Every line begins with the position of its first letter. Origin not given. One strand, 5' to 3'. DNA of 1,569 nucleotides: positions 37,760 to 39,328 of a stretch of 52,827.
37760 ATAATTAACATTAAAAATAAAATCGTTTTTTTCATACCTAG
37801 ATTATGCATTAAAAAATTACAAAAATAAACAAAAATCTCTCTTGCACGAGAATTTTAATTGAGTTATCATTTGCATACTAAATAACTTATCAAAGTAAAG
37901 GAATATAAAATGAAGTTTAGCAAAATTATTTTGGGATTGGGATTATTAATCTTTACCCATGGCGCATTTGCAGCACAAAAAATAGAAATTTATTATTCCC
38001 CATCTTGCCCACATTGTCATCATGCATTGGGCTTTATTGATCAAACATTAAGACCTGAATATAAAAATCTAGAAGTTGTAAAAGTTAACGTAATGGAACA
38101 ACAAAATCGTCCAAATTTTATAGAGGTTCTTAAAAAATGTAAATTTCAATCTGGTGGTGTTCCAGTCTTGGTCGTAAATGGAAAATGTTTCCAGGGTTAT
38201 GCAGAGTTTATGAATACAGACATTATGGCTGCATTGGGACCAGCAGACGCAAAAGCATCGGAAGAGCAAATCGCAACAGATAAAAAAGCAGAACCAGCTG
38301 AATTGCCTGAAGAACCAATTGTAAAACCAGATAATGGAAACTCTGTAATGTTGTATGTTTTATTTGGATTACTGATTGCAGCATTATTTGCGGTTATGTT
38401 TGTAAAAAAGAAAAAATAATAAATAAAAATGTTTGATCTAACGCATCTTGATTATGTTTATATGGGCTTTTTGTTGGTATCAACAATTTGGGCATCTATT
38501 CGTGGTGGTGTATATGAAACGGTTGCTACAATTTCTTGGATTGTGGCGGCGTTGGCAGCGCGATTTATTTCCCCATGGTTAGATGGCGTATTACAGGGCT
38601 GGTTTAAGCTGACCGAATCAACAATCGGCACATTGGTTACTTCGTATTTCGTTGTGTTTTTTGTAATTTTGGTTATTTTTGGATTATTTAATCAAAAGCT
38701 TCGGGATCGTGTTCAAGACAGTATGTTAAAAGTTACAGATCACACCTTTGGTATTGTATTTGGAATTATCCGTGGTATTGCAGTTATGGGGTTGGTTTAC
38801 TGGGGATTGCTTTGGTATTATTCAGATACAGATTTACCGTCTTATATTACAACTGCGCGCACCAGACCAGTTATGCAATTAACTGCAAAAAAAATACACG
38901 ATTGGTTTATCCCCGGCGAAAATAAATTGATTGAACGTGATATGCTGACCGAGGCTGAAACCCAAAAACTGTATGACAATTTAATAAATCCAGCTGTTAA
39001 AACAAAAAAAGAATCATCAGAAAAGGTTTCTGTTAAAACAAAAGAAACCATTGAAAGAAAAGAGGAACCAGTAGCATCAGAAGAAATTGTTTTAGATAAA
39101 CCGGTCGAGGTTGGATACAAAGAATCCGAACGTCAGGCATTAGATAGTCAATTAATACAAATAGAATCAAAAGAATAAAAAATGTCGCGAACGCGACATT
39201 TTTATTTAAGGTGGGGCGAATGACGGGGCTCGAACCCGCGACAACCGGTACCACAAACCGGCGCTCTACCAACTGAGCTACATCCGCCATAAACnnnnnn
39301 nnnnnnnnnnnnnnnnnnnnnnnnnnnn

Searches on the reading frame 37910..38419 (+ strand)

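Call 43: search_protein_families(library=pfam, proteins=[window:37910-38419:+], max_evalue=0.01)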
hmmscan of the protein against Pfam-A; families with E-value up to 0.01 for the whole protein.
window:37910-38419:+ (169 aa): 4 families
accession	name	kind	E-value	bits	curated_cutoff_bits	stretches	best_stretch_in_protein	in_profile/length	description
PF00462.30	Glutaredoxin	-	0.00015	22.4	22.9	1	25-93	1-59/60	Glutaredoxin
PF13192.12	Thioredoxin_3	-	0.0024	18.3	24.8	0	24-92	2-58/76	Thioredoxin domain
PF00085.26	Thioredoxin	-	0.0042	17.5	23.5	1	28-73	25-70/103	Thioredoxin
PF05768.20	Glrx-like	-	0.005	17.6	26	1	24-100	1-67/77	Glutaredoxin-like domain (DUF836)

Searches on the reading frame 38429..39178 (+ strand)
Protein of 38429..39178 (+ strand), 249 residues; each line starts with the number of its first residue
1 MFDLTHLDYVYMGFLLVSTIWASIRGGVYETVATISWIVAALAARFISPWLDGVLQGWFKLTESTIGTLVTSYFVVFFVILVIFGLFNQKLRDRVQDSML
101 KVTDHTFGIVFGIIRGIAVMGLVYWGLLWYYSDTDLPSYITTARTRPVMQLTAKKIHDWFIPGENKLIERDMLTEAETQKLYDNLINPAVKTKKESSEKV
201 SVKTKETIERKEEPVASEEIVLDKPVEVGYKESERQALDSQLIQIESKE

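Call 43: search_protein_families(library=pfam, proteins=[window:38429-39178:+], max_evalue=0.01)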
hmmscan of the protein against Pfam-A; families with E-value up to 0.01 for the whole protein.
window:38429-39178:+ (249 aa): 1 family
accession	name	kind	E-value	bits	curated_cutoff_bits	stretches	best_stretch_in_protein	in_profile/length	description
PF02674.22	Colicin_V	-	3.1e-21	76.3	29.3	1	7-150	1-140/144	Colicin V production protein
